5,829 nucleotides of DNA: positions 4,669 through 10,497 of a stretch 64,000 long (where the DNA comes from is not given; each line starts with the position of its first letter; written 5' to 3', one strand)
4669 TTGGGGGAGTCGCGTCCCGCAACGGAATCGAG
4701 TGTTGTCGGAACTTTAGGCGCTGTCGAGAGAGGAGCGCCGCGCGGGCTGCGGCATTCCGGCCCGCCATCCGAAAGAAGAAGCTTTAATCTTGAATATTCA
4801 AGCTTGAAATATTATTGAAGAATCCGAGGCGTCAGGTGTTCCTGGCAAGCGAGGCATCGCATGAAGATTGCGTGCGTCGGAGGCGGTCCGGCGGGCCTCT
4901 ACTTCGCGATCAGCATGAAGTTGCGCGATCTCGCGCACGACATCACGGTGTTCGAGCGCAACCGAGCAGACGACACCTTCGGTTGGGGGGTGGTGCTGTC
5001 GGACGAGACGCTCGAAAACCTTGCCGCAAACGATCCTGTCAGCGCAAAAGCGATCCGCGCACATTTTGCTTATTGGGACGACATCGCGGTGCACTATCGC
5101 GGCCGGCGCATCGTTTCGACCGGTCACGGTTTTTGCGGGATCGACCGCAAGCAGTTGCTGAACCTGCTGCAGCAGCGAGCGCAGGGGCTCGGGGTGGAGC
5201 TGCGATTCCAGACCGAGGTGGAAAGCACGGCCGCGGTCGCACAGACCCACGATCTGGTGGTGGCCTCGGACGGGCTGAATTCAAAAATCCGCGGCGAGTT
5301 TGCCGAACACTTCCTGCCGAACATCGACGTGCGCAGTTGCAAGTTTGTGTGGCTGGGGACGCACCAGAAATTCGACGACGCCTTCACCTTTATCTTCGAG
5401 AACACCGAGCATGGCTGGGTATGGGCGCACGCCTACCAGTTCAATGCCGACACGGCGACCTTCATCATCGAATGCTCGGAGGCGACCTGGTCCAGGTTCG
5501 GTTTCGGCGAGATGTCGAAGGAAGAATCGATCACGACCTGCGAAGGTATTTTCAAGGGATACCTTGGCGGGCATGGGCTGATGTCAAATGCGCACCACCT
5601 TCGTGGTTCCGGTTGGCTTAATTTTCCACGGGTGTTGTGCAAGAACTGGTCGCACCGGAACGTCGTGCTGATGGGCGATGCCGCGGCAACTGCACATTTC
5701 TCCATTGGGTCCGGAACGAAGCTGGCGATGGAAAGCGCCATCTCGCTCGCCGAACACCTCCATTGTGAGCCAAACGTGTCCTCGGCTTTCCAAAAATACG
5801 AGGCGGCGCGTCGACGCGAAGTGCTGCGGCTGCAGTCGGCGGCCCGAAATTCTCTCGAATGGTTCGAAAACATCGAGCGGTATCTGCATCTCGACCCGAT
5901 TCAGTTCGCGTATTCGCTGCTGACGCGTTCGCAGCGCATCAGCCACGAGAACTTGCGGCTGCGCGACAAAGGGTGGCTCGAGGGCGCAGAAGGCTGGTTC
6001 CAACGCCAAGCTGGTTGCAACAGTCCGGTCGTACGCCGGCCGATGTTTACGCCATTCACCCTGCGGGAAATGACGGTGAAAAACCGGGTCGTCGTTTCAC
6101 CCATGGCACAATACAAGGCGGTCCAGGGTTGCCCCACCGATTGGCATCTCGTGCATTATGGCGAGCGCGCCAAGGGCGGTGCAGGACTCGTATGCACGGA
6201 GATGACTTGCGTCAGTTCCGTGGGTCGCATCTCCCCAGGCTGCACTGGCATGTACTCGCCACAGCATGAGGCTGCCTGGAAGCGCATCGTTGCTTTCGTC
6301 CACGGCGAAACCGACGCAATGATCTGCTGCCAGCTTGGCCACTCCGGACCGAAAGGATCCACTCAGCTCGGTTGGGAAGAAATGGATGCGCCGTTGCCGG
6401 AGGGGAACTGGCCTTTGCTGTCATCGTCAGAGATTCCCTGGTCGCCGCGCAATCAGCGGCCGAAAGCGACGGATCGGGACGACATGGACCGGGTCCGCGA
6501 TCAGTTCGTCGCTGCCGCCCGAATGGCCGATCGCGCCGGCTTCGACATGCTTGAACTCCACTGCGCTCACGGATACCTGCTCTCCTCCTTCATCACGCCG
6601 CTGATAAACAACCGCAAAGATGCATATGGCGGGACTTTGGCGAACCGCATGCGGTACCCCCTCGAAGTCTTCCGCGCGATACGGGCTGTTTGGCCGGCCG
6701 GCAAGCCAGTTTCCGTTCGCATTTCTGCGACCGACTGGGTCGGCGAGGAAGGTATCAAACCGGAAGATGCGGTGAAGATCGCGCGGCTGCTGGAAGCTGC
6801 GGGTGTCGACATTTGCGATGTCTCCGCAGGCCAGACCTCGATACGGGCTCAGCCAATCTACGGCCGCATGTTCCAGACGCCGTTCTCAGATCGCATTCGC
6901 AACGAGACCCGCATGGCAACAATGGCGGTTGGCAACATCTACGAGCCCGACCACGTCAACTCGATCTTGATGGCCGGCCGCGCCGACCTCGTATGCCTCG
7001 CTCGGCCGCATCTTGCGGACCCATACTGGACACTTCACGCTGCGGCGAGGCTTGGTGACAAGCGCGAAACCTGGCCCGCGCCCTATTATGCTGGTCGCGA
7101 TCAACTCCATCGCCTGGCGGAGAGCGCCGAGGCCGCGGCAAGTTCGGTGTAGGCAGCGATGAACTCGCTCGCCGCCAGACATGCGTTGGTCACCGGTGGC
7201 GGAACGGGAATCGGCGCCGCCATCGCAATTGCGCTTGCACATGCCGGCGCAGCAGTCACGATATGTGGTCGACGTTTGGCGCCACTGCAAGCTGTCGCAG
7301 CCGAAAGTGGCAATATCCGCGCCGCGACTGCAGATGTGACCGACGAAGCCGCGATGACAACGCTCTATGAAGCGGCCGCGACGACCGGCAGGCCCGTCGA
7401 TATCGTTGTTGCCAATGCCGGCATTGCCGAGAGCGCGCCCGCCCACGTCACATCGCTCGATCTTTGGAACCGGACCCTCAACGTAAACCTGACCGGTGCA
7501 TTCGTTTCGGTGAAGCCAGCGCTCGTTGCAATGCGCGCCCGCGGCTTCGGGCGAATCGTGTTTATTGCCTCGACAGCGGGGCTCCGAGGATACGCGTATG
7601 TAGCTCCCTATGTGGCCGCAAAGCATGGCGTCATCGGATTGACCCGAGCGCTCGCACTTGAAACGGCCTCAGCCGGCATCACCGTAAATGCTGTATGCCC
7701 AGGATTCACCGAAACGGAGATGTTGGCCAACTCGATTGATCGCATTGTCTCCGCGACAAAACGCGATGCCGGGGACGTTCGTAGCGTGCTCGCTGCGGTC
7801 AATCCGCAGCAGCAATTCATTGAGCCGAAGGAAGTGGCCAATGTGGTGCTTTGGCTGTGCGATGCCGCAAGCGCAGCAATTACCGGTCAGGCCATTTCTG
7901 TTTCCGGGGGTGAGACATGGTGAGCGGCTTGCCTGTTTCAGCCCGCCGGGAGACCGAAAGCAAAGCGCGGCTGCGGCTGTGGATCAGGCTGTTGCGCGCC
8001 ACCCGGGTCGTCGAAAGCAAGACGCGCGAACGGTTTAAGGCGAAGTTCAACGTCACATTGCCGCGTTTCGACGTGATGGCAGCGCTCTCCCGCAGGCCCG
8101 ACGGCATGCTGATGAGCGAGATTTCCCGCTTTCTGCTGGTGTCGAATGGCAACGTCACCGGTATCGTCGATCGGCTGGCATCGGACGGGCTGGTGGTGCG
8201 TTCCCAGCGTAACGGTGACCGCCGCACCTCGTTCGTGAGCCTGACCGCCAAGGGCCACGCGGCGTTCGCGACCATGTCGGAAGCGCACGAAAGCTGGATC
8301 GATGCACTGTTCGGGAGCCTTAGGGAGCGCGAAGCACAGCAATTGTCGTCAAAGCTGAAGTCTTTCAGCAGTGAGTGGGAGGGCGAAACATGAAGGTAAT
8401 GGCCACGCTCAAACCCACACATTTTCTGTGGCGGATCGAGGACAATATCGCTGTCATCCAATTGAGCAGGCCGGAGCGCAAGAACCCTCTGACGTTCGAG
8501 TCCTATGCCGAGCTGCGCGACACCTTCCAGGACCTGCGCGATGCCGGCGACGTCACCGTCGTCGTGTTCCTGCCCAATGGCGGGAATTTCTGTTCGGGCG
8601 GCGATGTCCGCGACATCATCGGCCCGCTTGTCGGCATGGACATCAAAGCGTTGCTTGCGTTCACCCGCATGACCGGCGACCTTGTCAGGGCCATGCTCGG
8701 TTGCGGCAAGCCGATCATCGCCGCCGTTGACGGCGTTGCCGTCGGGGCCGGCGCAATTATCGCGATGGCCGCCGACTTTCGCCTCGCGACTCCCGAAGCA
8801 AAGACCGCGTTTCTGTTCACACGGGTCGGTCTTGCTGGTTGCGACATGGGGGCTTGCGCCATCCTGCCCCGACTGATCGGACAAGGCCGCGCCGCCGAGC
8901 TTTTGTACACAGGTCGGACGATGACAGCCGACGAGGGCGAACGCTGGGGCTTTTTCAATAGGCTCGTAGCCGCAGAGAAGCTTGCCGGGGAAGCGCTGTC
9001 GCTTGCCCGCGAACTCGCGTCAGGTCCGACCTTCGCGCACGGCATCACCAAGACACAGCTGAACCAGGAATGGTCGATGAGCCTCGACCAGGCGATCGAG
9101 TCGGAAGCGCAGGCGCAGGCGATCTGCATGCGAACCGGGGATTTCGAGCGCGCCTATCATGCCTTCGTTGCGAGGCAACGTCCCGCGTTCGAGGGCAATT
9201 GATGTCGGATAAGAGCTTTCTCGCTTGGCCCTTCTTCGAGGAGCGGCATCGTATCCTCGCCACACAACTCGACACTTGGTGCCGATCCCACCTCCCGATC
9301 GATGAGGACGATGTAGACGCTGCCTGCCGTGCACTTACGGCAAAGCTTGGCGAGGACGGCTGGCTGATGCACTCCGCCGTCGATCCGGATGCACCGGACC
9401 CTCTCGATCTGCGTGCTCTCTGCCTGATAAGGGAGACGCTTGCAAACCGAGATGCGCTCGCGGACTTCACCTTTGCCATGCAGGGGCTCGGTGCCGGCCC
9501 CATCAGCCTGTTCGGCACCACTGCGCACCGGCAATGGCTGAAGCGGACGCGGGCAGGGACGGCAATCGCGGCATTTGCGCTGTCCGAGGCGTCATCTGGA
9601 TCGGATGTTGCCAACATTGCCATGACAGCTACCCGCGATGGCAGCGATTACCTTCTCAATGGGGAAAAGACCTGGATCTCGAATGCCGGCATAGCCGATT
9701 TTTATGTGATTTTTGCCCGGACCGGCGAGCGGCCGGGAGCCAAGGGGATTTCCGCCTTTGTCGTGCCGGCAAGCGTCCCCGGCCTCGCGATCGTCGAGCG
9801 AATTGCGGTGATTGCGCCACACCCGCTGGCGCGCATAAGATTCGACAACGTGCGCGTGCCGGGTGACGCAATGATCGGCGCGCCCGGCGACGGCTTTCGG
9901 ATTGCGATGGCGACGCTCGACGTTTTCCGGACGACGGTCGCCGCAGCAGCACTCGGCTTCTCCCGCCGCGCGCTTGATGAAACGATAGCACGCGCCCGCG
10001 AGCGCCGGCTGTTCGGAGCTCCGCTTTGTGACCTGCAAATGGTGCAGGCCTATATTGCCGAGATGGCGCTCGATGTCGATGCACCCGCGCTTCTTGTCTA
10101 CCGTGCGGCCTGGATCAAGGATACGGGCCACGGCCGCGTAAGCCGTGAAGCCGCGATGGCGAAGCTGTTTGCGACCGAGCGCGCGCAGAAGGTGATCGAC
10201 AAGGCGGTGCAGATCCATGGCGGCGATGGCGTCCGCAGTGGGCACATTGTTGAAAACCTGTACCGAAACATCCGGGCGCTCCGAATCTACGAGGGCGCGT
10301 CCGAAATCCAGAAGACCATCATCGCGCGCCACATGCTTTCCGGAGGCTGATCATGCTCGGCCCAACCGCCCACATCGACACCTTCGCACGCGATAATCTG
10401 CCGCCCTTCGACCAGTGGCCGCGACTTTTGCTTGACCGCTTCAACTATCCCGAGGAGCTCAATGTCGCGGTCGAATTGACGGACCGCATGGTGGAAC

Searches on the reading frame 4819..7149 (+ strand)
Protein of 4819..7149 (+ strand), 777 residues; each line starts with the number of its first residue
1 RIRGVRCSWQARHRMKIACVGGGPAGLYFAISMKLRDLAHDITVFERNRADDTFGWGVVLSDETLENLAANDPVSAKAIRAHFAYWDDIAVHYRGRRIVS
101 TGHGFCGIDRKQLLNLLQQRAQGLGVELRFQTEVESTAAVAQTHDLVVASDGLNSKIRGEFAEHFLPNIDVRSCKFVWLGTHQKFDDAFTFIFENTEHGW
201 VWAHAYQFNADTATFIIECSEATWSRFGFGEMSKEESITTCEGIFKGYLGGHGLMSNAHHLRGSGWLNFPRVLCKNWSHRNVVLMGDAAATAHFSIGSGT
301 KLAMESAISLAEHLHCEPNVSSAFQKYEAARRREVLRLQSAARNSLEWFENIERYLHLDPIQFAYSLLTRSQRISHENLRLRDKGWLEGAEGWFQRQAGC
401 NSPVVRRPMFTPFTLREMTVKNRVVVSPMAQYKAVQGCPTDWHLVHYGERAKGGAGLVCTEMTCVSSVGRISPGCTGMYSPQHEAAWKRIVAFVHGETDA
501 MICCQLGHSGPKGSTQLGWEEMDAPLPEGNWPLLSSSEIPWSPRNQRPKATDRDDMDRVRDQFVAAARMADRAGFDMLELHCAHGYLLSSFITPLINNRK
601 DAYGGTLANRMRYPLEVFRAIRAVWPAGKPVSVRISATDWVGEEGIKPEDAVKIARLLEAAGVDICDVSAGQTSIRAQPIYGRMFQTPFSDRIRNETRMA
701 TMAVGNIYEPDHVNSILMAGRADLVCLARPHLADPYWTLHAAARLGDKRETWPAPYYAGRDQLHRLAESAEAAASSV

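Call 47: search_protein_families(library=pfam, proteins=[window:4819-7149:+])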
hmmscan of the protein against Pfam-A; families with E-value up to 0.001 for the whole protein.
window:4819-7149:+ (777 aa): 3 families
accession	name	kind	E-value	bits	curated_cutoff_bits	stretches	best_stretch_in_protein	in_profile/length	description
PF00724.26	Oxidored_FMN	-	8.3e-57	193.4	27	1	409-744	2-338/342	NADH:flavin oxidoreductase / NADH oxidase family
PF01494.25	FAD_binding_3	-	2.2e-09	37.5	22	1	16-333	3-340/349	FAD binding domain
PF07992.20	Pyr_redox_2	-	8.1e-05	22.6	26.1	1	15-100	1-58/291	Pyridine nucleotide-disulphide oxidoreductase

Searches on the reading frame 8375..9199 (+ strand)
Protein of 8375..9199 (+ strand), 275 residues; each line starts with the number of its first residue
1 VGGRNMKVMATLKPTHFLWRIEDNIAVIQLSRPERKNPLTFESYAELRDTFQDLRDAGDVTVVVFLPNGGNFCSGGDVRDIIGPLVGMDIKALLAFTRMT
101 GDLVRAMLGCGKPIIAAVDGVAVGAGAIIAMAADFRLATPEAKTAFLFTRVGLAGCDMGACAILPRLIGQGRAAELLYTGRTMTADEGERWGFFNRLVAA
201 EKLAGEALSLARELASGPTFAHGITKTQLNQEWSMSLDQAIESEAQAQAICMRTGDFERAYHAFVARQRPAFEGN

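Call 15: search_protein_families(library=pfam, proteins=[window:8375-9199:+], max_evalue=0.001)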
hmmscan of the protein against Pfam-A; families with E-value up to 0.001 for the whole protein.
window:8375-9199:+ (275 aa): 2 families
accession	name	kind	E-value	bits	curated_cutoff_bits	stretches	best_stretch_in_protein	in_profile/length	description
PF00378.25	ECH_1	-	6.1e-44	150.7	27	1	21-274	2-250/251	Enoyl-CoA hydratase/isomerase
PF16113.10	ECH_2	-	3.1e-24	86.5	27.2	1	26-204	2-178/335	Enoyl-CoA hydratase/isomerase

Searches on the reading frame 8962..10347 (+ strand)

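Call 15: search_protein_families(library=pfam, proteins=[window:8962-10347:+], max_evalue=0.001)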
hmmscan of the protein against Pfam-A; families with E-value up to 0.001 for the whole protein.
window:8962-10347:+ (462 aa): 4 families
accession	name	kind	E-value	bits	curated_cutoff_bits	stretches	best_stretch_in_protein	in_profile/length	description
PF00441.29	Acyl-CoA_dh_1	-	1.7e-47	161.7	22.4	1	309-459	1-150/150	Acyl-CoA dehydrogenase, C-terminal domain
PF02770.24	Acyl-CoA_dh_M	-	1.5e-22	80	33.3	1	204-297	1-97/97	Acyl-CoA dehydrogenase, middle domain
PF08028.16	Acyl-CoA_dh_2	-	4.4e-18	66.3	22.7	1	325-447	2-133/134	Acyl-CoA dehydrogenase, C-terminal domain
PF02771.21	Acyl-CoA_dh_N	-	0.00096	20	22.9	0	94-198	2-111/113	Acyl-CoA dehydrogenase, N-terminal domain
